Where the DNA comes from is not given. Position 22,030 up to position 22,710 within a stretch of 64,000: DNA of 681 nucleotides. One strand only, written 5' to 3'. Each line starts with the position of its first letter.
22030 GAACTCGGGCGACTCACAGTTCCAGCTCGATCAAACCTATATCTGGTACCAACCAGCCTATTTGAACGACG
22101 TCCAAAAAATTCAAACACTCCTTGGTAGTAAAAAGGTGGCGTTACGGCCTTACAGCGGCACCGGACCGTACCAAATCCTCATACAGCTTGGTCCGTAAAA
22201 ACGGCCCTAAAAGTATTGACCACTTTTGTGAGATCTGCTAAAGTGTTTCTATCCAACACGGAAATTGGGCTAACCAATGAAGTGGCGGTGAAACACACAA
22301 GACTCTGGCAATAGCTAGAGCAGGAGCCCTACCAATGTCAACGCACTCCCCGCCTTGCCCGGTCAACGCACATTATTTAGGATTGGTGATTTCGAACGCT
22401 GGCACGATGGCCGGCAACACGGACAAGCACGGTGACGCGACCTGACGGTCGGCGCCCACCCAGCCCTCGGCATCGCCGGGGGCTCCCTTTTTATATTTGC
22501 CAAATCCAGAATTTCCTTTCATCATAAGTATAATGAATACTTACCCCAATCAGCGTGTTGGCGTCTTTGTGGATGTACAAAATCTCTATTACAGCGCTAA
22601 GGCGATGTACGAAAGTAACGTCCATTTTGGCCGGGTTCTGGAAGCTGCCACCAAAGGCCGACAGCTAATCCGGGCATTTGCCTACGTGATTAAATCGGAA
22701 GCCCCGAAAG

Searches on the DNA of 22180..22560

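Call 49: search_rna_families(source=window, start=22180, end=22560, threshold=evalue, max_evalue=10, show_alignments=2)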
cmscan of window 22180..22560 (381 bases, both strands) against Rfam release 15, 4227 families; matches with E-value up to 10: 5.
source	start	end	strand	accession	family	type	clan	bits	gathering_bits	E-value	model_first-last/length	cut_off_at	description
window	22235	22506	-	RF02042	HOTTIP_3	Gene; lncRNA;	-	22.1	50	0.00014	86-353/353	no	HOXA transcript at the distal tip, conserved region 3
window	22245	22296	-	RF01331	CRISPR-DR18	Gene; CRISPR;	-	15.4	50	4.8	1-37/37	no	CRISPR RNA direct repeat element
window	22295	22385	+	RF01501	Afu_199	Gene; snRNA; snoRNA; CD-box;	-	12.7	45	9.8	1-77/77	no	A. fimigatus snoRNA Afu_199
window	22501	22529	-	RF01139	sR2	Gene; snRNA; snoRNA; CD-box;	-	10.4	42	7.9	1-57/57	no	Small nucleolar RNA sR2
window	22180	22212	-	RF02042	HOTTIP_3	Gene; lncRNA;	-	6.5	50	2.5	1-34/353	3'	HOXA transcript at the distal tip, conserved region 3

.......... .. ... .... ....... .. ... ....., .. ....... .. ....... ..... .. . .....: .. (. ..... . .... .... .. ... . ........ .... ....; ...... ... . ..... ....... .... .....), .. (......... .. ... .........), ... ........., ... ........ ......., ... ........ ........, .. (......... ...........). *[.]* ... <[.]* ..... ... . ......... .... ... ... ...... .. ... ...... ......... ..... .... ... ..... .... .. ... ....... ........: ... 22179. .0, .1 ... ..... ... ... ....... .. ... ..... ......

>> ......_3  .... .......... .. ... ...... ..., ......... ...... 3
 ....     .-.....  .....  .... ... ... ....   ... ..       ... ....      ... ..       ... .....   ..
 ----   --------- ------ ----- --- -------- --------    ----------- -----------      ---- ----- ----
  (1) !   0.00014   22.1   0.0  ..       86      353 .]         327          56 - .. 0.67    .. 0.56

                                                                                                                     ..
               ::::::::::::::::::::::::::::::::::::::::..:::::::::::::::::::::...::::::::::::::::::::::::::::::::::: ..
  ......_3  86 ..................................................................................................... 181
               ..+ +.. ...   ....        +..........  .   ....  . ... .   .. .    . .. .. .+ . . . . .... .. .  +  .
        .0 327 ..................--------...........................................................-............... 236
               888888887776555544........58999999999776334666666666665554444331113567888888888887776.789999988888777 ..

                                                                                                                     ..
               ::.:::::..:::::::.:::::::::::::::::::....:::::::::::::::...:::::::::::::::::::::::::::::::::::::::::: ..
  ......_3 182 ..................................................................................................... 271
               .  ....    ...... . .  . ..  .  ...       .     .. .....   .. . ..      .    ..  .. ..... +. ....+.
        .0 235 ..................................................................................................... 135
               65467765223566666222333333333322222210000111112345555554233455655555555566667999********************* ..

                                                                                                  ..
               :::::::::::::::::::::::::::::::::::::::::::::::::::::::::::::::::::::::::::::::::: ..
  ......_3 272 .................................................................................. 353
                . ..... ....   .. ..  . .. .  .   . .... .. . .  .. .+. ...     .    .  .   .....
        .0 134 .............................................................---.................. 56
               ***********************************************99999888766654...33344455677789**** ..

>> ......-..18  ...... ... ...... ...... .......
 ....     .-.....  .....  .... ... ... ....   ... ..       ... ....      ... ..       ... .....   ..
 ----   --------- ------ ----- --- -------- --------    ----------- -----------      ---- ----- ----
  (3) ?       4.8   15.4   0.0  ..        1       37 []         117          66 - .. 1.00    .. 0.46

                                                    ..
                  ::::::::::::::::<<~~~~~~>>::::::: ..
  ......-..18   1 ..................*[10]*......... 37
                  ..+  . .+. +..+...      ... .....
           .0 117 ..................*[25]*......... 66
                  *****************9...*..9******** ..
